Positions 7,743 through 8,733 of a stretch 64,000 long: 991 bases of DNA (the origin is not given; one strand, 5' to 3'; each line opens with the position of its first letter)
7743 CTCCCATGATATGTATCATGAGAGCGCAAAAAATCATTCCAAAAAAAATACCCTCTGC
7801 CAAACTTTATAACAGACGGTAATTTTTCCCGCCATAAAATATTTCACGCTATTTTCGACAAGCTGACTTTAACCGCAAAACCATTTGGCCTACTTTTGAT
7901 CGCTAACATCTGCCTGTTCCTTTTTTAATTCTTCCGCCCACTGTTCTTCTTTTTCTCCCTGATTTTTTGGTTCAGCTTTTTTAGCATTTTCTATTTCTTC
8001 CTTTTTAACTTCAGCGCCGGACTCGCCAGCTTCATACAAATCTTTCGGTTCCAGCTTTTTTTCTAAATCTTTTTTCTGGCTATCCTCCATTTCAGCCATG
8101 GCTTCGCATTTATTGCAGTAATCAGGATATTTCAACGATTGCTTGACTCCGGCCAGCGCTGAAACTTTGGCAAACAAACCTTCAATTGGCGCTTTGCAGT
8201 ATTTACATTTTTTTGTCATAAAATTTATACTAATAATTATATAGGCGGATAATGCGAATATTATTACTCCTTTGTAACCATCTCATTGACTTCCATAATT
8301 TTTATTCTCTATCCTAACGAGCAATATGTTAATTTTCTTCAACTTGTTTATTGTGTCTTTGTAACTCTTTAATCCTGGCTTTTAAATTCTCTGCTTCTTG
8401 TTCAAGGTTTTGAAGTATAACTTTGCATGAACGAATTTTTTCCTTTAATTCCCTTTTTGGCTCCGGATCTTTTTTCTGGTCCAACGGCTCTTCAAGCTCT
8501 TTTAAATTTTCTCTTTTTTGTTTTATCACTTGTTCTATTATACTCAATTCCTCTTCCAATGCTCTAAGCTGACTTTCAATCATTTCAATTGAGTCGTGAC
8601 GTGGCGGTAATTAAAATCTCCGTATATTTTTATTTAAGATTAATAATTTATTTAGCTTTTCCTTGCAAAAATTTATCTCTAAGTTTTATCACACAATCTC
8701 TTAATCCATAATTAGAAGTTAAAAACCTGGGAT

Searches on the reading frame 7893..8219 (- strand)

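Call 23: search_protein_families(library=pfam, proteins=[window:7893-8219:-], max_evalue=0.1)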
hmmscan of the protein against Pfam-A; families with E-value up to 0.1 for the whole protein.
window:7893-8219:- (109 aa): 3 families
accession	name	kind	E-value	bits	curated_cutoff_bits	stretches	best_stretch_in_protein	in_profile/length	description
PF10083.14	DUF2321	-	0.0026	17.8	24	1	3-39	38-74/157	Uncharacterized protein conserved in bacteria (DUF2321)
PF00130.28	C1_1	-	0.047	14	26.5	0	2-17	11-25/53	Phorbol esters/diacylglycerol binding domain (C1 domain)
PF04324.20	Fer2_BFD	-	0.099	13.5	26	0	19-43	21-45/50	BFD-like [2Fe-2S] binding domain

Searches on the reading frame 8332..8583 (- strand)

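Call 23: search_protein_families(library=pfam, proteins=[window:8332-8583:-], max_evalue=0.1)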
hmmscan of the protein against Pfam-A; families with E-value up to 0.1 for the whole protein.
window:8332-8583:- (84 aa): 8 families
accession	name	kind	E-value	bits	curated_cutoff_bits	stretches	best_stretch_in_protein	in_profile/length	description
PF13851.11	GAS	-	0.0015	18.4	32.3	1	3-83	46-127/200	Growth-arrest specific micro-tubule binding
PF10168.15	Nup88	-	0.0024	16.2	24.4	1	3-81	623-701/702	Nuclear pore component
PF05565.16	Sipho_Gp157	-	0.0028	18.1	28.6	1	8-83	4-75/162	Siphovirus Gp157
PF07926.17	TPR_MLP1_2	-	0.034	14.6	36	1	43-79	84-120/129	TPR/MLP1/MLP2-like protein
PF04108.17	ATG17_like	-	0.035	14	43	1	3-82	122-193/355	Autophagy protein ATG17-like domain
PF23991.1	DUF7310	-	0.039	14.9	40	1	9-83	1-72/83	Coiled-coil region of unknown function (DUF7310)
PF06428.16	Sec2p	-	0.039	14.3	28.5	0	43-80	52-89/92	GDP/GTP exchange factor Sec2p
PF10046.14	BLOC1_2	-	0.04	14.7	33.4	0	1-83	10-93/96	Biogenesis of lysosome-related organelles complex-1 subunit 2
